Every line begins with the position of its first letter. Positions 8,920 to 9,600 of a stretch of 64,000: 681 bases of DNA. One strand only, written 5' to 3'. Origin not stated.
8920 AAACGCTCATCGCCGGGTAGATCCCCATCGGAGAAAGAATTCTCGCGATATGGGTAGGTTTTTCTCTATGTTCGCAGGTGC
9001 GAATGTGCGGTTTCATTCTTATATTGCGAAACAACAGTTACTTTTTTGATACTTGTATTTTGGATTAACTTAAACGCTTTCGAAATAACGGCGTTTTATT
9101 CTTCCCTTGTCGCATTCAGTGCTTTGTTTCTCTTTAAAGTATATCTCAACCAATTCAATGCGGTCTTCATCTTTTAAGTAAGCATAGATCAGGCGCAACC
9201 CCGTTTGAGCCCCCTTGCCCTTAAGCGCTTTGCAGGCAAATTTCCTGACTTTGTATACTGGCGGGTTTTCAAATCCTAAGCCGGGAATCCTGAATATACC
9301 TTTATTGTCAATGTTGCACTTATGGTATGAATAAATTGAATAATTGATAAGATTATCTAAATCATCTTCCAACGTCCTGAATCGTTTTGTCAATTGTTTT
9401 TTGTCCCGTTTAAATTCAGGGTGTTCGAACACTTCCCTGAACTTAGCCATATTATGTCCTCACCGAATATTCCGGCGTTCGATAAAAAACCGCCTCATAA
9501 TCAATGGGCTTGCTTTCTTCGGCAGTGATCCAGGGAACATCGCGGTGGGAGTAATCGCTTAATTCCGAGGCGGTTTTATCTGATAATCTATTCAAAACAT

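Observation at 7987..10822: Low-GC island carrying an HTH_XRE-Panacea(DUF4065) antitoxin, a RelE/ParE-like toxin and a 323-aa unknown protein, bracketed by hairpin repeats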

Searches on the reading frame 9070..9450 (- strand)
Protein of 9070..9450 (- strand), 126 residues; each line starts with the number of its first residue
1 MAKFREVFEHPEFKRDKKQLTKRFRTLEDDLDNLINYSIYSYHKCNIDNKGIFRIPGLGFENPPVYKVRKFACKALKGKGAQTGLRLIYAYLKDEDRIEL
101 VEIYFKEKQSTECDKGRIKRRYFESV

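Call 3: search_protein_families(library=pfam, proteins=[window:9070-9450:-], max_evalue=1)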
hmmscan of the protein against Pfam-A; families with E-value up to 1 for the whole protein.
window:9070-9450:- (126 aa): 2 families
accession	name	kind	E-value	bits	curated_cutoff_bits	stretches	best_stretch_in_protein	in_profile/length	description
PF16087.11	DUF4817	-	0.094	12.8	22.6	1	95-111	3-19/55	Helix-turn-helix domain (DUF4817)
PF13646.12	HEAT_2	-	0.16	12.7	27.7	1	66-97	14-45/88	HEAT repeats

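Call 4: search_protein_families(library=ncbifam, proteins=[window:9070-9450:-], max_evalue=1)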
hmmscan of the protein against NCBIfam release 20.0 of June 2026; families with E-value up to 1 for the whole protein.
window:9070-9450:- (126 aa): 0 families

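Call 5: search_protein_families(library=padloc, proteins=[window:9070-9450:-], max_evalue=1)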
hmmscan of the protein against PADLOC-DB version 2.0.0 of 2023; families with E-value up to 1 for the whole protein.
window:9070-9450:- (126 aa): 0 families

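Call 11: search_solved_structures(query=window:9070-9450:-, max_evalue=10, show_alignments=2)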
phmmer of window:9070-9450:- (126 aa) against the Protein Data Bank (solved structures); distinct sequences matched with E-value up to 10: 7.
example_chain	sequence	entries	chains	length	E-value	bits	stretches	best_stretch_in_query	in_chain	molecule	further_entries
5ja9_C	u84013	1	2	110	0.0089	19.2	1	69-110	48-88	Toxin HigB-2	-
5ja8_A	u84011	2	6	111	0.0091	19.2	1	69-110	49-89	Toxin HigB-2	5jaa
8a0x_C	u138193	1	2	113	0.0095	19.1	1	69-110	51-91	Toxin HigB-2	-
5mje_A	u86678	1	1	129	0.013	18.7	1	69-110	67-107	Cytotoxic translational repressor of toxin-antitoxin stability system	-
9tv9_C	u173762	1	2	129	0.013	18.6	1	69-110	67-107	Toxin HigB-2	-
9sah_A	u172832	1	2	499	0.74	13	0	16-96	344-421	E4-NB2 synthetic fusion protein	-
6gx7_E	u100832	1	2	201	1.5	12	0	19-97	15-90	iiiA5 ALPHAREP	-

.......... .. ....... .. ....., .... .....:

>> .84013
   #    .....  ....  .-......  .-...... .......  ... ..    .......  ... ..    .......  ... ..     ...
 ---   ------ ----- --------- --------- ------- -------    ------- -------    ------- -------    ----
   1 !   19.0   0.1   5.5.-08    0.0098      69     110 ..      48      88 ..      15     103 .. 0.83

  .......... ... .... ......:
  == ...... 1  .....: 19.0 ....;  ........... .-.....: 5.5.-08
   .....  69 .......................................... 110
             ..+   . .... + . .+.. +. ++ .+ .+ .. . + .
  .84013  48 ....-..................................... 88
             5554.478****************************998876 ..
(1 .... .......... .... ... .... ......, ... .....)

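Call 13: search_protein_families(library=phrogs, proteins=[window:9070-9450:-], max_evalue=1)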
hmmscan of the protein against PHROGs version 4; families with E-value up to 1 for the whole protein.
window:9070-9450:- (126 aa): 1 family
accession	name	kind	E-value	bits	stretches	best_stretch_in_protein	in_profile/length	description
phrog_5869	-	unknown function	6.1e-05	24.1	1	5-109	2-86/110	-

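Call 15: find_homologous_proteins(query=window:9070-9450:-, max_evalue=0.001)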
Query window:9070-9450:- (126 aa): 401 proteins with E <= 0.001 among 407 candidates; the best 120 are listed.
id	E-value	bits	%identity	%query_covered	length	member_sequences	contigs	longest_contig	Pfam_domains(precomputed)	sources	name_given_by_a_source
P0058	4.8e-70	251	91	99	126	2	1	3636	-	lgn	-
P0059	9.6e-61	221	80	98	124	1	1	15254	-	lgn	-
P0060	3.0e-56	207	75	100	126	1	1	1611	-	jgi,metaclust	metaclust:\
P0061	7.8e-56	205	76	97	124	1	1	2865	-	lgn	-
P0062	3.6e-55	203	74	98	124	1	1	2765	-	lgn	-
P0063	1.9e-54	201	75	98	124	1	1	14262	-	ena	-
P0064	2.5e-54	200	75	97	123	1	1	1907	-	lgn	-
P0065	1.8e-53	198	75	97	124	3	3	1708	-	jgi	jgi:mRNA-degrading endonuclease RelE of RelBE toxin-antitoxin system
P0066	2.4e-53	197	74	98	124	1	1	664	-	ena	-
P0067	3.5e-52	193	73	94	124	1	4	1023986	-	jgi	jgi:mRNA-degrading endonuclease RelE of RelBE toxin-antitoxin system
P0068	7.7e-52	192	67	98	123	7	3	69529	-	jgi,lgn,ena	-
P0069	1.0e-51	192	75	97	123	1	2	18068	-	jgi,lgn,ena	-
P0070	1.8e-47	178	70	94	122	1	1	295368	-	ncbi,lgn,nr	ncbi:hypothetical protein HZA73_00880 [candidate division TA06 bacterium]|nr:hypothetical protein [c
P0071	3.0e-47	177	67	97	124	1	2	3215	-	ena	-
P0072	1.2e-41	159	71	76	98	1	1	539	-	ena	-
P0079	2.0e-39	152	61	94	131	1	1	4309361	-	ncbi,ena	-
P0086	9.3e-39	150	60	93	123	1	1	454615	-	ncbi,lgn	-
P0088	1.2e-38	150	59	99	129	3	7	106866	-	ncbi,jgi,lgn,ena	-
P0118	3.3e-37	145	53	95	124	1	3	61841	-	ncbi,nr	ncbi:MAG: hypothetical protein KJ808_09705 [Acidobacteria bacterium]|nr:hypothetical protein [Acidob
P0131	9.6e-37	144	58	99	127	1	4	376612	-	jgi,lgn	-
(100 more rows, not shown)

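Call 31: search_solved_structures(query=A2, max_evalue=1, show_alignments=2)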
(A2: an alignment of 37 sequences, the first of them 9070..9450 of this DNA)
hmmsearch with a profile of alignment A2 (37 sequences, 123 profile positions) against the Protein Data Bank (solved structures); distinct sequences matched with E-value up to 1: 8.
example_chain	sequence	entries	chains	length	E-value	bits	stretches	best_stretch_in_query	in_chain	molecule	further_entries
5ja9_C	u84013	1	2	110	0.00055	23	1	75-113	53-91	Toxin HigB-2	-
5ja8_A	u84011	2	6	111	0.00056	23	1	75-113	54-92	Toxin HigB-2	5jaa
8a0x_C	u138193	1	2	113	0.00058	22.9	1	75-113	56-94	Toxin HigB-2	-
9tv9_C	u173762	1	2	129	0.00076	22.5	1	75-113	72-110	Toxin HigB-2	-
5mje_A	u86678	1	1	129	0.00077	22.5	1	75-113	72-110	Cytotoxic translational repressor of toxin-antitoxin stability system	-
4v6u_Bl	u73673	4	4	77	0.071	16.2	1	10-64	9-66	50S ribosomal protein LX | Large ribosomal subunit protein eL20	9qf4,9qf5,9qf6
1a92_A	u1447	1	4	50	0.22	14.6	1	9-31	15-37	DELTA ANTIGEN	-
1by0_A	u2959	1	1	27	0.25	14.4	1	9-30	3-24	PROTEIN (HEPATITIS DELTA ANTIGEN)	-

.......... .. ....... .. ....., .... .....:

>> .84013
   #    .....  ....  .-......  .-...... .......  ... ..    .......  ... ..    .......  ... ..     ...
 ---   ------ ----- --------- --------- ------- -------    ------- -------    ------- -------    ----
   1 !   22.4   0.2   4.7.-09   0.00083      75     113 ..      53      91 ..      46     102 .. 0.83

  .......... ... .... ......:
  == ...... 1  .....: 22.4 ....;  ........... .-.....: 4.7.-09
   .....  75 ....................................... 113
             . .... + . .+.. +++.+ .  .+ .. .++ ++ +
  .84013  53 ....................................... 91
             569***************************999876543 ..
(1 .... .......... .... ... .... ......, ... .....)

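Call 34: find_encoding_contigs(protein=P0079, flank=4000, max_places=2)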
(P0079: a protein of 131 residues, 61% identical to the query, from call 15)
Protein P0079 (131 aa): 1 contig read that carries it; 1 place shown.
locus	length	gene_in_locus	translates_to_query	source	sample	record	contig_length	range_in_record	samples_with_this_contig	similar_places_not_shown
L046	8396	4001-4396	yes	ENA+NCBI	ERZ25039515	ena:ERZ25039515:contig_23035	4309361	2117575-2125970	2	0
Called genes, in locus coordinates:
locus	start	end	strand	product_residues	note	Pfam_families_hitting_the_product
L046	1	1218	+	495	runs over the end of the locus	PF01381:HTH_3, PF06114:Peptidase_M78 (faint), PF10463:Peptidase_U49 (weak), PF01661:Macro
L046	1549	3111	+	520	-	-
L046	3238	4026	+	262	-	PF01381:HTH_3, PF12844:HTH_19 (weak), PF13560:HTH_31, PF13274:SocA_Panacea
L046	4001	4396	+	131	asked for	-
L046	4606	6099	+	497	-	PF02518:HATPase_c (weak), PF13589:HATPase_c_3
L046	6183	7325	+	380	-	PF19791:DUF6275 (faint), PF26549:Tricorn_N (faint), PF02012:BNR (faint), PF21471:Reelin_subrepeat-B (faint), PF16179:RHD_dimer (faint), PF13088:BNR_2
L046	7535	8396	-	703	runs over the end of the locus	PF13088:BNR_2 (faint), PF14870:PSII_BNR (faint), PF25852:DUF6242_C (faint), PF02012:BNR (faint), PF15899:BNR_6 (faint), PF15902:Sortilin-Vps10, PF05365:UCR_UQCRX_QCR9 (faint), PF15902:Sortilin-Vps10 (weak)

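Call 35: find_encoding_contigs(protein=P0067, flank=4000, max_places=2)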
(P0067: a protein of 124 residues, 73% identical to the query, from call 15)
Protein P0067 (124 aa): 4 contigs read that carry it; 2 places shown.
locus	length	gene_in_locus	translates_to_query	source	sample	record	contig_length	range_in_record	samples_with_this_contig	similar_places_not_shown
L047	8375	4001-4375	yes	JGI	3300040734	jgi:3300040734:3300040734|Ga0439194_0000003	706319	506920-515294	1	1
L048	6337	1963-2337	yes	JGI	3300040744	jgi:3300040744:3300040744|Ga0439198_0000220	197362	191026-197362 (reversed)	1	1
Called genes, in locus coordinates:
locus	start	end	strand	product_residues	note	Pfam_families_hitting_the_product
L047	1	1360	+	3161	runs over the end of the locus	PF04234:CopC (faint), PF13205:Big_5, PF13860:FlgD_ig, PF18962:Por_Secre_tail (weak)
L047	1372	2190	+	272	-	PF04773:FecR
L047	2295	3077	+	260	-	-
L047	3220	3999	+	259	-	PF13560:HTH_31, PF13744:HTH_37 (faint), PF01381:HTH_3, PF12844:HTH_19 (weak), PF13443:HTH_26, PF13274:SocA_Panacea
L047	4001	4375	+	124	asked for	-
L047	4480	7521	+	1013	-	PF04313:HSDR_N (faint), PF02384:N6_Mtase, PF20473:MmeI_Mtase, PF07669:Eco57I, PF12950:TaqI_C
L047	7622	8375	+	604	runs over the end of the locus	PF00587:tRNA-synt_2b, PF03129:HGTP_anticodon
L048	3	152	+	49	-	?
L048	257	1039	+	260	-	-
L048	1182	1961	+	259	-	PF13560:HTH_31, PF13744:HTH_37 (faint), PF01381:HTH_3, PF12844:HTH_19 (weak), PF13443:HTH_26, PF13274:SocA_Panacea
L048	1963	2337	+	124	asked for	-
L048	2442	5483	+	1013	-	PF04313:HSDR_N (faint), PF02384:N6_Mtase, PF20473:MmeI_Mtase, PF07669:Eco57I, PF12950:TaqI_C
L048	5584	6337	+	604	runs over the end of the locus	PF00587:tRNA-synt_2b, PF03129:HGTP_anticodon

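Call 36: find_encoding_contigs(protein=P0059, flank=5000, max_places=2)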
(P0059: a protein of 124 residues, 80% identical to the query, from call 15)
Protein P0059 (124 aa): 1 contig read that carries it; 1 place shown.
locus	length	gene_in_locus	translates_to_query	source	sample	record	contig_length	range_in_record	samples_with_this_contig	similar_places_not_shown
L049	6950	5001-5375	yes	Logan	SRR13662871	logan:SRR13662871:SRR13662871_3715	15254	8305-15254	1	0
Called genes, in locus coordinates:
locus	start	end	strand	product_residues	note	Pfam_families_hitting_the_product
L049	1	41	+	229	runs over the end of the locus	PF03783:CsgG, PF13036:LpoB (weak)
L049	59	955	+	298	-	-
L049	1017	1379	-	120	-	PF00072:Response_reg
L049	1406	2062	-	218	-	PF00072:Response_reg, PF00196:GerE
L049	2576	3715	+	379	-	PF13237:Fer4_10, PF14697:Fer4_21, PF12838:Fer4_7, PF13187:Fer4_9, PF00037:Fer4, PF12797:Fer4_2 (weak), PF12837:Fer4_6, PF14697:Fer4_21 (weak)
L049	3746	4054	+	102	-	-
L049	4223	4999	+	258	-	PF13560:HTH_31 (weak), PF01381:HTH_3, PF12844:HTH_19 (weak), PF13443:HTH_26 (weak), PF13274:SocA_Panacea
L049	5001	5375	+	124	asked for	-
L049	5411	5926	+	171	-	-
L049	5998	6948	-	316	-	?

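Call 40: predict_structure(alignment_id=A2)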
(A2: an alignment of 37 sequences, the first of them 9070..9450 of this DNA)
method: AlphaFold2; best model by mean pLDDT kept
length: 126 residues; sequences in the alignment: 37
mean_pLDDT: 84.5   pTM: 0.80
mean pLDDT of the five models: 84.5, 83.7, 82.7, 81.4, 77.7
residues with pLDDT >= 90: 57; 70-90: 50; 50-70: 18; < 50: 1
segments of 3 or more residues with pLDDT < 50: none
pLDDT, mean of each block of 10 residues (from residue 1): 87 93 88 91 90 87 88 60 82 94 82 82 67
secondary structure, 60 per line:
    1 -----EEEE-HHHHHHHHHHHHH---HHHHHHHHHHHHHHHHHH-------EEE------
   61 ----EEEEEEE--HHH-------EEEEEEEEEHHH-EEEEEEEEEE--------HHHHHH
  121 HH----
elements in order: E6-9 H11-23 H27-44 E52-54 E65-71 E84-92 E97-106 H115-122

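Call 44: search_protein_families(library=pfam, alignment_id=A2, max_evalue=1)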
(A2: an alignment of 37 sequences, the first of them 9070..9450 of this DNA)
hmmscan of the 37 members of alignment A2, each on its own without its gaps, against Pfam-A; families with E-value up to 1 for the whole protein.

A. member 1, window:9070-9450:- (126 aa): 2 families
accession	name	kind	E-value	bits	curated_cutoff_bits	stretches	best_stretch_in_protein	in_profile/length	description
PF16087.11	DUF4817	-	0.094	12.8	22.6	1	95-111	3-19/55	Helix-turn-helix domain (DUF4817)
PF13646.12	HEAT_2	-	0.16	12.7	27.7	1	66-97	14-45/88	HEAT repeats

B. families by the number of members that match (of 37 scanned): 14 families
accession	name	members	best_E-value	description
PF16087.11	DUF4817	9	0.013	Helix-turn-helix domain (DUF4817)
PF04799.18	Fzo_mitofusin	3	0.065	fzo-like conserved region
PF21408.2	MTR4-like_stalk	2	0.2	Exosome RNA helicase MTR4-like, stalk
PF23224.1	zf-C2H2_2nd_ZNF462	1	0.022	Zinc finger protein 462, second C2H2 zinc finger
PF14511.12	RE_EcoO109I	1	0.033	Type II restriction endonuclease EcoO109I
PF17561.7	TssO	1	0.047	Type VI secretion system, TssO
PF14131.11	DUF4298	1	0.048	Domain of unknown function (DUF4298)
PF13173.12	AAA_14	1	0.051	AAA domain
PF06565.18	DM10_dom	1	0.053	DM10 domain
PF06419.17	COG6_N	1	0.085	Conserved oligomeric complex COG6, N-terminal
PF24913.1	HTH_AAA_fung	1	0.15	Fungal AAA protein, C-terminal winged helix domain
PF05016.21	ParE_toxin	1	0.15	ParE toxin of type II toxin-antitoxin system, parDE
PF13646.12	HEAT_2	1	0.16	HEAT repeats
PF17482.7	Phage_sheath_1C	1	0.18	Phage tail sheath C-terminal domain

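Call 49: find_encoding_contigs(protein=P0058, flank=5000, max_places=3)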
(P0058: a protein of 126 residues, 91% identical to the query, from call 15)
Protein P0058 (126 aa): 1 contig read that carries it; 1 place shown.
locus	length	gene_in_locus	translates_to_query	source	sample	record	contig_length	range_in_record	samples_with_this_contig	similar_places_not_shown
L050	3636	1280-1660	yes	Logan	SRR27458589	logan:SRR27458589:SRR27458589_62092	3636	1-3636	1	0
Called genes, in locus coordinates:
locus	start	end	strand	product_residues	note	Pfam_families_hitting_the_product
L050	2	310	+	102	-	?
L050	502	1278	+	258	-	PF13560:HTH_31 (weak), PF01381:HTH_3, PF12844:HTH_19 (weak), PF13443:HTH_26 (weak), PF13274:SocA_Panacea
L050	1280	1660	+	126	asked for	-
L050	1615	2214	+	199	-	-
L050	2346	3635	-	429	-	?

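Call 50: find_encoding_contigs(protein=P0063, flank=5000, max_places=3)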
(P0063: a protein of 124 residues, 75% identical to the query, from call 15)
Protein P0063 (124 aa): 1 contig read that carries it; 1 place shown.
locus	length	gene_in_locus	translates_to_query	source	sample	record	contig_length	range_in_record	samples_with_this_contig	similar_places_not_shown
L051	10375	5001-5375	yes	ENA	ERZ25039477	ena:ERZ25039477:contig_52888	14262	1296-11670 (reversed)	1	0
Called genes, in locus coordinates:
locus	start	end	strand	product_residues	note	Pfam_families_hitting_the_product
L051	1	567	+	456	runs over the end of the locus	PF01807:Zn_ribbon_DnaG, PF08275:DNAG_N, PF01751:Toprim, PF13662:Toprim_4, PF13155:Toprim_2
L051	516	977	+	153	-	PF08278:DnaG_DnaB_bind (weak)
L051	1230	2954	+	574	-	PF03979:Sigma70_r1_1, PF00140:Sigma70_r1_2, PF04542:Sigma70_r2, PF04539:Sigma70_r3, PF04545:Sigma70_r4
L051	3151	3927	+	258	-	PF01171:ATP_bind_3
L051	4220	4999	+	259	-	PF13560:HTH_31, PF01381:HTH_3, PF12844:HTH_19, PF13443:HTH_26 (faint), PF13274:SocA_Panacea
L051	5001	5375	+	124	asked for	-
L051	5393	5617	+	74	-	PF09954:DUF2188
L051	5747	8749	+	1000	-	PF02384:N6_Mtase, PF01170:UPF0020 (faint), PF20473:MmeI_Mtase, PF07669:Eco57I, PF12950:TaqI_C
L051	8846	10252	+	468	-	PF24096:DUF7379 (weak)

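Call 51: find_encoding_contigs(protein=P0070, flank=4000, max_places=2)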
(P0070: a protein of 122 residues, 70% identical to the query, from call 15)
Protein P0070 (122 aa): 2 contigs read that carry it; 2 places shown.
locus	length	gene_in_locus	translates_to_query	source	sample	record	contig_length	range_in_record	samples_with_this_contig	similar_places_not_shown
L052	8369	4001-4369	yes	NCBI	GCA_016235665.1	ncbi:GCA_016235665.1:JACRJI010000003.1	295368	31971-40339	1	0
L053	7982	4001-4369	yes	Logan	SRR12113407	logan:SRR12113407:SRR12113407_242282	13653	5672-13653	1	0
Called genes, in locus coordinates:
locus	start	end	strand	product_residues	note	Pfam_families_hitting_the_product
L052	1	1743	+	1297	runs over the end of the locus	PF13860:FlgD_ig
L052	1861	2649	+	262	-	PF01171:ATP_bind_3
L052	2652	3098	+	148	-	PF12158:DUF3592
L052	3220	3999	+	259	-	PF13560:HTH_31, PF01381:HTH_3, PF12844:HTH_19 (weak), PF13274:SocA_Panacea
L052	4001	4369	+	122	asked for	-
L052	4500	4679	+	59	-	-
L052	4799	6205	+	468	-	PF24096:DUF7379 (faint)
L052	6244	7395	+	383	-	-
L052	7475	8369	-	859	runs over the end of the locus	PF02861:Clp_N, PF23569:NBD_SMAX1, PF00004:AAA, PF17871:AAA_lid_9, PF00004:AAA, PF07724:AAA_2, PF07728:AAA_5, PF10431:ClpB_D2-small, +8 more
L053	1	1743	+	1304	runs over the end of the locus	PF13860:FlgD_ig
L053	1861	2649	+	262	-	PF01171:ATP_bind_3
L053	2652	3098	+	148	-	PF12158:DUF3592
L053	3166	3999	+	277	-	PF13560:HTH_31, PF01381:HTH_3, PF12844:HTH_19 (weak), PF13274:SocA_Panacea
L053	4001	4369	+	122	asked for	-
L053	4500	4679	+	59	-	-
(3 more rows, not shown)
